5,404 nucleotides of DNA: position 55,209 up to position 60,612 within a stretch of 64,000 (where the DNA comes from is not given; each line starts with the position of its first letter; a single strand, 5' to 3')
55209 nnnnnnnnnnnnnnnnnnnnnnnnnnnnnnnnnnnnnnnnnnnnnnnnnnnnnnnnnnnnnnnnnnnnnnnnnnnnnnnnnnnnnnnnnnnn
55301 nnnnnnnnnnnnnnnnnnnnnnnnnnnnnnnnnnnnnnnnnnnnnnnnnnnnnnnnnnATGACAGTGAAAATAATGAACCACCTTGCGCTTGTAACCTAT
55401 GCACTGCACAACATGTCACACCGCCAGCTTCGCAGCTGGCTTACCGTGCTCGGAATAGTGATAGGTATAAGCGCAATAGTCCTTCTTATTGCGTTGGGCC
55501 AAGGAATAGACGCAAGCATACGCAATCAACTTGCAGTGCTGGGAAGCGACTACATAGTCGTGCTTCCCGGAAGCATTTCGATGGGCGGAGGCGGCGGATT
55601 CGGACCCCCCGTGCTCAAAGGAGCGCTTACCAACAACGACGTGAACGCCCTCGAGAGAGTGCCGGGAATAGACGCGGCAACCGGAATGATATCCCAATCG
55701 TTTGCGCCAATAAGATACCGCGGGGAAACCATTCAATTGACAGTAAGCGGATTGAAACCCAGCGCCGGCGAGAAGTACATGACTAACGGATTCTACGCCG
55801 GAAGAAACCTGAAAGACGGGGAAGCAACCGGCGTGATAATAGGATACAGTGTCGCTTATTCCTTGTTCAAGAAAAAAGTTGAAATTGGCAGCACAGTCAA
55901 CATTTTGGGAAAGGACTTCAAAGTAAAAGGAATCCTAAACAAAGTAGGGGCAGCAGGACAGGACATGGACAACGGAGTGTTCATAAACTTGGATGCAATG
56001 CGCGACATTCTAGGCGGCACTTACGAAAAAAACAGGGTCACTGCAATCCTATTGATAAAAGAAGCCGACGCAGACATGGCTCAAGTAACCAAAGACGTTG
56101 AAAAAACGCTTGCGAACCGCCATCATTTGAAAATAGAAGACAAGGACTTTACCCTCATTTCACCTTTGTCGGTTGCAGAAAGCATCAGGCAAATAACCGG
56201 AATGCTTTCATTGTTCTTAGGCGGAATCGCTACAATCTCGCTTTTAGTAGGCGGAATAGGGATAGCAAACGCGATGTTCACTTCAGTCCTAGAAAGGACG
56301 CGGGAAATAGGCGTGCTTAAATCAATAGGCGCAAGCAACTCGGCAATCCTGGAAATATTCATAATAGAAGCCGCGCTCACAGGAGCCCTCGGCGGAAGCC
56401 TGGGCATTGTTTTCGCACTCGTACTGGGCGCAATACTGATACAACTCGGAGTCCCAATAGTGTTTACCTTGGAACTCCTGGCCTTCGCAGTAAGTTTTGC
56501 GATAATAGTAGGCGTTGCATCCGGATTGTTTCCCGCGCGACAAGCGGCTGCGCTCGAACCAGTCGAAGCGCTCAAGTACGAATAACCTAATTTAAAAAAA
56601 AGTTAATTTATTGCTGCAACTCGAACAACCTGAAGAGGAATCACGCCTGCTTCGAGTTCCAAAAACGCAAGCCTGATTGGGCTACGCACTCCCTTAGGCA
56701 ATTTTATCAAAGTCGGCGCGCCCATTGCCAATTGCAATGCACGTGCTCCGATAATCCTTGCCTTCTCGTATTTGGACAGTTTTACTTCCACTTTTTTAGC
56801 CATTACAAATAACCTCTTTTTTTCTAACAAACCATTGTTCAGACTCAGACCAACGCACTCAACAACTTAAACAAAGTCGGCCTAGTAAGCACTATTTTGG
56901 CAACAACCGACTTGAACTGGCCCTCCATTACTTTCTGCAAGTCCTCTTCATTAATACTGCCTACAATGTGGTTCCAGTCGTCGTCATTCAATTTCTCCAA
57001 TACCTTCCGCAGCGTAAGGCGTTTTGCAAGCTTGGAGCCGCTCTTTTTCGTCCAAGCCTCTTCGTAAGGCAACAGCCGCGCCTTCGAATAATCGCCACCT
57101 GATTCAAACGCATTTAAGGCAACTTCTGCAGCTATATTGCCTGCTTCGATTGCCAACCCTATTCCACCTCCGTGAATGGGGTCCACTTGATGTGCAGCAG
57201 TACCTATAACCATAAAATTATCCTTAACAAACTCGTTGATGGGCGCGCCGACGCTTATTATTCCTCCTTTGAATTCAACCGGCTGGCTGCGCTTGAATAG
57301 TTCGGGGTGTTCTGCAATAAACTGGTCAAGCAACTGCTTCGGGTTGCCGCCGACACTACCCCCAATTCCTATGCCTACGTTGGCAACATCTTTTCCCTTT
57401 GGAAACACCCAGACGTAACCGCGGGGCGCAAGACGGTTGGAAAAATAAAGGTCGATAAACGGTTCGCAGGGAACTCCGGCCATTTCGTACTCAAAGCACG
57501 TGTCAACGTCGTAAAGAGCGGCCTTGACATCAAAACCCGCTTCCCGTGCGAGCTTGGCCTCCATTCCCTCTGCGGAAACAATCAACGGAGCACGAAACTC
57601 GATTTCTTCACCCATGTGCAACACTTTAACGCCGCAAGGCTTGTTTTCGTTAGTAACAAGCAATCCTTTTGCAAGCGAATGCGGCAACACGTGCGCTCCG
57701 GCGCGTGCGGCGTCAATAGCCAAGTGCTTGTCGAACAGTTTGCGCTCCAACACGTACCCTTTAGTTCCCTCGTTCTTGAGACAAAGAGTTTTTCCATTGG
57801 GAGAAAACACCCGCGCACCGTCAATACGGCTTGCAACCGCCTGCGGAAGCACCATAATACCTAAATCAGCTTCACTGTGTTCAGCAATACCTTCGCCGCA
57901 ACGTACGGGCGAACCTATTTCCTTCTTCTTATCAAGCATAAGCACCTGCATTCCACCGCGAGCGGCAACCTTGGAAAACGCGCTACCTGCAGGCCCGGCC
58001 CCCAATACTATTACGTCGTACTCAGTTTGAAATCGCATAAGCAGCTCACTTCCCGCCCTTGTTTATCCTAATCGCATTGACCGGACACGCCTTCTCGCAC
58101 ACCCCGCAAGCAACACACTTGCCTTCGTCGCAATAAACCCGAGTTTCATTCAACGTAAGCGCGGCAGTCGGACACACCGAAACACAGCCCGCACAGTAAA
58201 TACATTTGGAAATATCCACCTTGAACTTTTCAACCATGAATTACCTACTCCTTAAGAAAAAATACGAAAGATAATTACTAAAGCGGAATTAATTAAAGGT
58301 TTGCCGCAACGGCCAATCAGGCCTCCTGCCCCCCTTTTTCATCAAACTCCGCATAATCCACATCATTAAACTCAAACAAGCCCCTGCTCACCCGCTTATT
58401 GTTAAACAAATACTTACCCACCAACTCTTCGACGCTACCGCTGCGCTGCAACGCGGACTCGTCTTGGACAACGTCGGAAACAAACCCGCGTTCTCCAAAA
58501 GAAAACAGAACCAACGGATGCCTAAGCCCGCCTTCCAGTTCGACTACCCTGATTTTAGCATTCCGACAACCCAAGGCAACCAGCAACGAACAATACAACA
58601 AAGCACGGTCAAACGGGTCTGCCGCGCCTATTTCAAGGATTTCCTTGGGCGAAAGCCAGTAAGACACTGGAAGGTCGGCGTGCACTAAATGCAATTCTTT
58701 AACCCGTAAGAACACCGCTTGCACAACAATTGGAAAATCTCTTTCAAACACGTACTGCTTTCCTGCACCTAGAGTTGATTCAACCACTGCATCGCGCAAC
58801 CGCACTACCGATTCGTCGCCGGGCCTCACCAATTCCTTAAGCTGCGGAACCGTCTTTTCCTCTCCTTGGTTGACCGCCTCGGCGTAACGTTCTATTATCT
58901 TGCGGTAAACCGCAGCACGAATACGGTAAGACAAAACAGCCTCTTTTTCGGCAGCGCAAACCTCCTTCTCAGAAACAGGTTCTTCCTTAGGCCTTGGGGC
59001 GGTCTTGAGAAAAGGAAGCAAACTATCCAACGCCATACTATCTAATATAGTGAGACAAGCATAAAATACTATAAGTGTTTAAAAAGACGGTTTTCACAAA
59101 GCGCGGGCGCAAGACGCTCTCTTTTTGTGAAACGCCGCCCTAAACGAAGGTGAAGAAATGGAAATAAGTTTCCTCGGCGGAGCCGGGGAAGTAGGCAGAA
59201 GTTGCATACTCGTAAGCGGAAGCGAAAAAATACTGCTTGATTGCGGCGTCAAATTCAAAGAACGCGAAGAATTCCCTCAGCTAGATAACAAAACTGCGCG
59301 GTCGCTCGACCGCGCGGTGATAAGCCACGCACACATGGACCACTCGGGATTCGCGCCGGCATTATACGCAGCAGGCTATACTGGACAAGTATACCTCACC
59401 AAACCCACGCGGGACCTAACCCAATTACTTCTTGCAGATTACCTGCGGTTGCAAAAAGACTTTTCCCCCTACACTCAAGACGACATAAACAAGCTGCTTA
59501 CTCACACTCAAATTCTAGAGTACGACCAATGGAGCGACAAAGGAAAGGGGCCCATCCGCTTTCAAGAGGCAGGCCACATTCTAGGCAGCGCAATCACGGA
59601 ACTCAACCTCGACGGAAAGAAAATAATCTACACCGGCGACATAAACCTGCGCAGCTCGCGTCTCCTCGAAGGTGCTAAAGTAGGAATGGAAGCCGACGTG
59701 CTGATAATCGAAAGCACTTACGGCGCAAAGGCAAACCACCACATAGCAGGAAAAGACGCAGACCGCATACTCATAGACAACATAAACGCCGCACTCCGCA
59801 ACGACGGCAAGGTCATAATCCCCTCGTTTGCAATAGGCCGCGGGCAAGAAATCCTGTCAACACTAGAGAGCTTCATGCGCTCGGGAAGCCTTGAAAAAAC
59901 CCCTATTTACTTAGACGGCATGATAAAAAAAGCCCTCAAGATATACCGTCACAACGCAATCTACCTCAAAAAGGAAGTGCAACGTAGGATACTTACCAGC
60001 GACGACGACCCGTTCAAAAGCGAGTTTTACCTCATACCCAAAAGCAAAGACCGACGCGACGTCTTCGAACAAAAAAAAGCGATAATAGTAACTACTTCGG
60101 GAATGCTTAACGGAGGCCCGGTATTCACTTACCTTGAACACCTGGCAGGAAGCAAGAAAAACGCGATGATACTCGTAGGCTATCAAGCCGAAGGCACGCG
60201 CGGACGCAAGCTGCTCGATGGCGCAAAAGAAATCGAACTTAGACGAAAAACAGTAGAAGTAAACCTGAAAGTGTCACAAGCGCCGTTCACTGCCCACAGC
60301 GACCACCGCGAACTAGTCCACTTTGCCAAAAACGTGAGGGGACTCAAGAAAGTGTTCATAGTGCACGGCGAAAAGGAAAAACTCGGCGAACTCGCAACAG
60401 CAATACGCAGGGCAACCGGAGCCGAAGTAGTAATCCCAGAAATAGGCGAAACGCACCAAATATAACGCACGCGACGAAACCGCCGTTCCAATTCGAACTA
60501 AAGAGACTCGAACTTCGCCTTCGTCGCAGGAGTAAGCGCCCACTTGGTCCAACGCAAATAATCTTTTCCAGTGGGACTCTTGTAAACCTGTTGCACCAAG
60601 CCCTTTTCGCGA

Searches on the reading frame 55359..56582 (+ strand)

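Call 48: search_protein_families(library=pfam, proteins=[window:55359-56582:+], max_evalue=0.00001)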
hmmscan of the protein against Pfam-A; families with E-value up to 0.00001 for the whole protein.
window:55359-56582:+ (408 aa): 2 families
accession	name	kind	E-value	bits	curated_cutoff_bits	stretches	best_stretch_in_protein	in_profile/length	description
PF12704.14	MacB_PCD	-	8.2e-30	105.1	27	1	26-249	1-206/207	MacB-like periplasmic core domain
PF02687.27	FtsX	-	1e-16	61.5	25.5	1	290-401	3-120/120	FtsX-like permease C-terminal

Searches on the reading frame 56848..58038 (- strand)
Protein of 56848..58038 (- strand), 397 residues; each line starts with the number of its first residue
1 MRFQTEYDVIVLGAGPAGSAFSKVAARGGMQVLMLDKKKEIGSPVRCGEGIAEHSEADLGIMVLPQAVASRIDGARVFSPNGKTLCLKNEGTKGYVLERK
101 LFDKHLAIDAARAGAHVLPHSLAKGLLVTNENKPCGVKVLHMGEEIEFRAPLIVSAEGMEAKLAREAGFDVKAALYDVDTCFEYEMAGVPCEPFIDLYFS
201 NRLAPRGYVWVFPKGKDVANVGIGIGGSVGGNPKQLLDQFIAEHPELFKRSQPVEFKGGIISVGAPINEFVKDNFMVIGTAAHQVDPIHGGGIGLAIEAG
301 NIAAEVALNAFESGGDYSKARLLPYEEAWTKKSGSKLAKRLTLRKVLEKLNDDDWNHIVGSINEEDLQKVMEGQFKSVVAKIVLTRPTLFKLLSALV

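Call 48: search_protein_families(library=pfam, proteins=[window:56848-58038:-], max_evalue=0.00001)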
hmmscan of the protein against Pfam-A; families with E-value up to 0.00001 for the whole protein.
window:56848-58038:- (397 aa): 3 families
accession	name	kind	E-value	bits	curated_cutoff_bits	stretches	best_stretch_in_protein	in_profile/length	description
PF22578.2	GGR_cat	-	2.3e-21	75.9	27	1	177-260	1-87/88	Geranylgeranyl reductase catalytic domain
PF01494.25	FAD_binding_3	-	1.1e-09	38.5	22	1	6-173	1-173/349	FAD binding domain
PF12831.13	FAD_oxidored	-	5.6e-07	29.6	27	1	8-172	1-158/416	FAD dependent oxidoreductase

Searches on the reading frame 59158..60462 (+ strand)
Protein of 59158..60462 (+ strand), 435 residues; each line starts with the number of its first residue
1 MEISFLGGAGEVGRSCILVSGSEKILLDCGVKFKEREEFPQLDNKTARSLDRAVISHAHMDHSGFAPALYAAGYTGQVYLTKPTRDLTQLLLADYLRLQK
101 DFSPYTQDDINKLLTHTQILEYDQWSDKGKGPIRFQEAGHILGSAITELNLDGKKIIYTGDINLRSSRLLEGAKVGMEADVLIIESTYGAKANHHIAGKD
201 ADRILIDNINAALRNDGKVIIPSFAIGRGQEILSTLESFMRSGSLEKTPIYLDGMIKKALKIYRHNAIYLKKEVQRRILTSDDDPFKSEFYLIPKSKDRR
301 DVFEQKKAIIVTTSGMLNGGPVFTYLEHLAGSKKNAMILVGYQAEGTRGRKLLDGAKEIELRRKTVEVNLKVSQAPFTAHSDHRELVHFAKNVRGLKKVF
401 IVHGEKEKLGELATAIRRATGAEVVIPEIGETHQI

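Call 49: search_protein_families(library=pfam, proteins=[window:59158-60462:+], max_evalue=0.00001)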
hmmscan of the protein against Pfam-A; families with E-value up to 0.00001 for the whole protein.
window:59158-60462:+ (435 aa): 5 families
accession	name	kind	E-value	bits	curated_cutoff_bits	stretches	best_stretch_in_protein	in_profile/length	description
PF10996.14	Beta-Casp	-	7.6e-26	91.4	27.7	1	230-352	2-120/120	Beta-Casp domain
PF16661.11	Lactamase_B_6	-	2.9e-13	50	27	1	22-175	6-175/193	Metallo-beta-lactamase superfamily domain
PF07521.17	RMMBL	-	5.4e-12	46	21.6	1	366-427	2-63/63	Zn-dependent metallo-hydrolase RNA specificity domain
PF00753.33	Lactamase_B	-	3.8e-09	37.2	22.7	1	10-172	2-160/196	Metallo-beta-lactamase superfamily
PF12706.13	Lactamase_B_2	-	1.4e-07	31.7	27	1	24-191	2-169/200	Beta-lactamase superfamily domain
